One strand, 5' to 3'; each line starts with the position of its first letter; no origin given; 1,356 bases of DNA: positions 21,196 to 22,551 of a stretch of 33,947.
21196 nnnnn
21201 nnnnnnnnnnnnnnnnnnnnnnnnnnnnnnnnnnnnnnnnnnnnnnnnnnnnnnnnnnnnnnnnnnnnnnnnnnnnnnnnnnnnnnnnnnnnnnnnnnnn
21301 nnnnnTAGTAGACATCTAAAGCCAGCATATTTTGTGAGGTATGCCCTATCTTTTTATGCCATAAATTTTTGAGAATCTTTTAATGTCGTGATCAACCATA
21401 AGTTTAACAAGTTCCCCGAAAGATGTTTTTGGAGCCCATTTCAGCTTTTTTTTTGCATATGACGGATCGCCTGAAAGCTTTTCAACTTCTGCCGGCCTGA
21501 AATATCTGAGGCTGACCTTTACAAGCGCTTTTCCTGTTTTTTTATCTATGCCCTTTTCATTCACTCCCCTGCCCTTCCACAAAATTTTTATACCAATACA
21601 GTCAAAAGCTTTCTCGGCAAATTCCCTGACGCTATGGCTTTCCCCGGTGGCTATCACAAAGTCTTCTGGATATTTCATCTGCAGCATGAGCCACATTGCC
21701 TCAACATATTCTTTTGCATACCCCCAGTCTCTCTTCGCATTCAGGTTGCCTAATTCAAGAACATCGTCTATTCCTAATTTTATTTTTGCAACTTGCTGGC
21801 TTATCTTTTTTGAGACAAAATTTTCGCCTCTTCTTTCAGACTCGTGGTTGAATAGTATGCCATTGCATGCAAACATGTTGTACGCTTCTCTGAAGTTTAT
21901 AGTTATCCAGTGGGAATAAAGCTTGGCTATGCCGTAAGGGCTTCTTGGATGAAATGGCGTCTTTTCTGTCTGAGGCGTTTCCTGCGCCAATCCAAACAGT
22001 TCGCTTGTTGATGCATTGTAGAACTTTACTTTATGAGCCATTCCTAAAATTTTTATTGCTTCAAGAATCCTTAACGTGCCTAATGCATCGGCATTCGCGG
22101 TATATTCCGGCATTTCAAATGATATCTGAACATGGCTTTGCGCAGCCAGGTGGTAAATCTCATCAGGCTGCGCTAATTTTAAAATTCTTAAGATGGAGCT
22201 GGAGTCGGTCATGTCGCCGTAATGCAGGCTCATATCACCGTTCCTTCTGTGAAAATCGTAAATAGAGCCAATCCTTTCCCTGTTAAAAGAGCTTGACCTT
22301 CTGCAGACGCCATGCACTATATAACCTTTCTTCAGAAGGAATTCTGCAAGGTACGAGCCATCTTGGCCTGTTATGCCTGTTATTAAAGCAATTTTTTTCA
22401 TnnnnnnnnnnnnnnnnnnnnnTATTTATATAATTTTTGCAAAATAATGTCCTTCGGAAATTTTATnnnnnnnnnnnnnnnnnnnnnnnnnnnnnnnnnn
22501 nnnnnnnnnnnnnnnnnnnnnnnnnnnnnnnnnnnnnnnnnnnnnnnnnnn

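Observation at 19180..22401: gmd / ColD-like / SDR operon predicts a GDP-3,6-dideoxyhexose (colitose-type) sugar in an archaeon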

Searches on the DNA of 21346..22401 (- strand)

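Call 26: search_dna_similar(query=window:21346-22401:-, collection=ecoli_genomes, mode=distant, max_rows=30, rows=best)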
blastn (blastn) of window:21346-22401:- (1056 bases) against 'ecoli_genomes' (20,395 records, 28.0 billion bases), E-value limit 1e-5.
Records with a match: 203; places in all: 216; records where one place covers at least 80% of the query: 0.
Genomes with a match: 203 of 5426; with a place that covers at least 80% of the query: 0. Places per genome that has any: lowest 1, median 1, highest 2. On chromosomes: 215 places; on plasmids: 1.
Best place of each record, by identity: 80-90% 12; 60-80% 191.
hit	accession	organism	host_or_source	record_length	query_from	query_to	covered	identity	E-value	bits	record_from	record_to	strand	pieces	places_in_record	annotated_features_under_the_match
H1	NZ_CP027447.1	Escherichia coli strain 2014C-3075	Homo sapiens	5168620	4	758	71%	63.8%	1e-13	88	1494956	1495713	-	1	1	gmd: GDP-mannose 4,6-dehydratase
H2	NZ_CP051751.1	Escherichia coli strain SCU-301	Homo sapiens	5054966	4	758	71%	63.8%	1e-13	88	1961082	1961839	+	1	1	gmd: GDP-mannose 4,6-dehydratase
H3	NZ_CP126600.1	Escherichia coli strain Ec1119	Carrots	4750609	4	758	71%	63.8%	1e-13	88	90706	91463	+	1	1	gmd: GDP-mannose 4,6-dehydratase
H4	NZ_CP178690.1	Escherichia coli strain VTB97420v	Chicken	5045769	4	758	71%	63.8%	1e-13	88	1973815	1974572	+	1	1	gmd: GDP-mannose 4,6-dehydratase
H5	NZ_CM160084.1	Escherichia coli strain GPEC60-12-649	chicken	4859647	4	758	71%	63.8%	1e-13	88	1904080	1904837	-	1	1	gmd: GDP-mannose 4,6-dehydratase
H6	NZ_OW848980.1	Escherichia coli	Homo sapiens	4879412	4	758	71%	63.8%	1e-13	88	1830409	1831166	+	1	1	gmd: GDP-mannose 4,6-dehydratase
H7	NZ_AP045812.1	Escherichia coli strain 23CRST042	Homo sapiens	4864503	4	758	71%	63.8%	1e-13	88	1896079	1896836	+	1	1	gmd: GDP-mannose 4,6-dehydratase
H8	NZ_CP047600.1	Escherichia coli O84:H7 strain Trh52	Homo sapiens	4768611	4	587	55%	64.2%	2e-10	77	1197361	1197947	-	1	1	gmd: GDP-mannose 4,6-dehydratase | glycosyltransferase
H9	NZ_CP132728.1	Escherichia coli strain LZSFT34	-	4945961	4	587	55%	64.2%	2e-10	77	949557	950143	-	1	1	gmd: GDP-mannose 4,6-dehydratase | glycosyltransferase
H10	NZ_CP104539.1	Escherichia coli strain E6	Poultry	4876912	4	587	55%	64.2%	2e-10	77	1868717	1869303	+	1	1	gmd: GDP-mannose 4,6-dehydratase | glycosyltransferase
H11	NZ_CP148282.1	Escherichia coli strain Z1323PEC0010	Dog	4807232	4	587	55%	64.2%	2e-10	77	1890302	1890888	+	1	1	gmd: GDP-mannose 4,6-dehydratase | glycosyltransferase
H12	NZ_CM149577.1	Escherichia coli strain MEI1O2-23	Soil surface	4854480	4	587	55%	64.2%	2e-10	77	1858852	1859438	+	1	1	gmd: GDP-mannose 4,6-dehydratase | glycosyltransferase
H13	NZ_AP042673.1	Escherichia coli strain OkiPb01711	bovine feces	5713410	4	587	55%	64.2%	2e-10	77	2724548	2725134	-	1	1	gmd: GDP-mannose 4,6-dehydratase | glycosyltransferase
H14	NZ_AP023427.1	Escherichia coli strain HUE1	-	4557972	6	563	53%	64.6%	9e-21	112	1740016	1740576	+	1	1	gmd: GDP-mannose 4,6-dehydratase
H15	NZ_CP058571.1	Escherichia coli strain EC2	Homo sapiens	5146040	6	563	53%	64.6%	9e-21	112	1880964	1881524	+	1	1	gmd: GDP-mannose 4,6-dehydratase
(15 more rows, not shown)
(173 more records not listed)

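Call 27: get_annotated_region(hit=H1, flank=7000)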
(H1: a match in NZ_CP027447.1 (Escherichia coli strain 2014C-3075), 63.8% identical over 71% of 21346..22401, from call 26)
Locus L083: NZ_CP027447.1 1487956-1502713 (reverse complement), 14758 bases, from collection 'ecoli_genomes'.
description: Escherichia coli strain 2014C-3075 chromosome, complete genome
organism: Escherichia coli strain 2014C-3075 (NCBI taxid 562)
replicon: chromosome; assembly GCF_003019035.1
host: Homo sapiens; source: stool; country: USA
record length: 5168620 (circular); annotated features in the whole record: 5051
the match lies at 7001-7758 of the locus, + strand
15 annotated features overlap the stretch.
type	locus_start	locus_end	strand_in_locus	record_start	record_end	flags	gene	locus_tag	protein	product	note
CDS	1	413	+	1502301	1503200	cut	rfbD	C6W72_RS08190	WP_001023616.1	dTDP-4-dehydrorhamnose reductase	-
CDS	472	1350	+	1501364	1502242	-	rfbA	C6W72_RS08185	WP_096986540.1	glucose-1-phosphate thymidylyltransferase RfbA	-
CDS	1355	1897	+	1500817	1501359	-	rfbC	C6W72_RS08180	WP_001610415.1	dTDP-4-dehydrorhamnose 3,5-epimerase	-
CDS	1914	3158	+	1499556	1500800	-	wzx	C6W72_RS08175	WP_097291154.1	O36 family O-antigen flippase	-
CDS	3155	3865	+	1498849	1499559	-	-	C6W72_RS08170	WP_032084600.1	hypothetical protein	-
CDS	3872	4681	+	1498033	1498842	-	-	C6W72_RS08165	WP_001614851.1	glycosyltransferase family 2 protein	-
CDS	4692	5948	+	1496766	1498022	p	wzy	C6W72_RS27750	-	O36 family O-antigen polymerase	frameshifted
CDS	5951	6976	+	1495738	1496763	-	-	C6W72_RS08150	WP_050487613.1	glycosyltransferase family 4 protein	-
CDS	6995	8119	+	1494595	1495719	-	gmd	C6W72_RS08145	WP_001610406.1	GDP-mannose 4,6-dehydratase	-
CDS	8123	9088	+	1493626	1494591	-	fcl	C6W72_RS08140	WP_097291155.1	GDP-L-fucose synthase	-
CDS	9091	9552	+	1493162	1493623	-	-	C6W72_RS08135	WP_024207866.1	GDP-mannose mannosyl hydrolase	-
CDS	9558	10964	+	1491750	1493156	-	-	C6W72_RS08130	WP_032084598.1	mannose-1-phosphate guanylyltransferase/mannose-6-phosphate isomerase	-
CDS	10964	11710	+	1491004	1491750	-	-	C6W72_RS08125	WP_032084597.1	glycosyltransferase family 2 protein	-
CDS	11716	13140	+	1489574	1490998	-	-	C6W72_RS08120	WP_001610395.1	phosphomannomutase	-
CDS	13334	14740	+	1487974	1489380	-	gndA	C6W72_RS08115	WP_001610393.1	NADP-dependent phosphogluconate dehydrogenase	-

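Call 28: get_annotated_region(hit=H14, flank=7000)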
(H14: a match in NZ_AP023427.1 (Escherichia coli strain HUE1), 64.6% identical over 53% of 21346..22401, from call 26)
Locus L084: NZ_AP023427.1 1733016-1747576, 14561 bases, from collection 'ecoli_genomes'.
description: Escherichia coli strain HUE1 chromosome, complete genome
organism: Escherichia coli strain HUE1 (NCBI taxid 562)
replicon: chromosome; assembly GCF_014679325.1
host: -; source: -; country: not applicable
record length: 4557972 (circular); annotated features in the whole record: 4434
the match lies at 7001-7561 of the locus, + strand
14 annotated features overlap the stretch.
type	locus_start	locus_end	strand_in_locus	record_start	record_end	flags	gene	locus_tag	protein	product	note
CDS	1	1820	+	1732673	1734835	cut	wzc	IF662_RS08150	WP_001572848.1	tyrosine-protein kinase Wzc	-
CDS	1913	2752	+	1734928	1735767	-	wcaA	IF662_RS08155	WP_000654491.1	colanic acid biosynthesis glycosyltransferase WcaA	-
CDS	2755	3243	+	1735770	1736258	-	wcaB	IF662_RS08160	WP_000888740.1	colanic acid biosynthesis acetyltransferase WcaB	-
CDS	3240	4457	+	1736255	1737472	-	wcaC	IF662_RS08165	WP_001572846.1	colanic acid biosynthesis glycosyltransferase WcaC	-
CDS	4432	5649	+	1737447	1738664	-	wcaD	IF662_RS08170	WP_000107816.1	colanic acid polymerase WcaD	-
CDS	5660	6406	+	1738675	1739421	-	wcaE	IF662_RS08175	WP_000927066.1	colanic acid biosynthesis glycosyltransferase WcaE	-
CDS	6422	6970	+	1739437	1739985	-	wcaF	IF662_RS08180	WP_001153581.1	colanic acid biosynthesis acetyltransferase WcaF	-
CDS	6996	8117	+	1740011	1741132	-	gmd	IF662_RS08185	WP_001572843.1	GDP-mannose 4,6-dehydratase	-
CDS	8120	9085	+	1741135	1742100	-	fcl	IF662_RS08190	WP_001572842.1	GDP-L-fucose synthase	-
CDS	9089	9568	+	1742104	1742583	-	-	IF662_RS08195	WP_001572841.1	GDP-mannose mannosyl hydrolase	-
CDS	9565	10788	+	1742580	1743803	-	wcaI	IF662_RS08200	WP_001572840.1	colanic acid biosynthesis fucosyltransferase WcaI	-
CDS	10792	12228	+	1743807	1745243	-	cpsB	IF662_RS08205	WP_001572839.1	mannose-1-phosphate guanyltransferase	-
CDS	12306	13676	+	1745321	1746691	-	cpsG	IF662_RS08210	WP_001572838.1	colanic acid biosynthesis phosphomannomutase CpsG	-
CDS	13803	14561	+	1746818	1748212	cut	wcaJ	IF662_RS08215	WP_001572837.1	undecaprenyl-phosphate glucose phosphotransferase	-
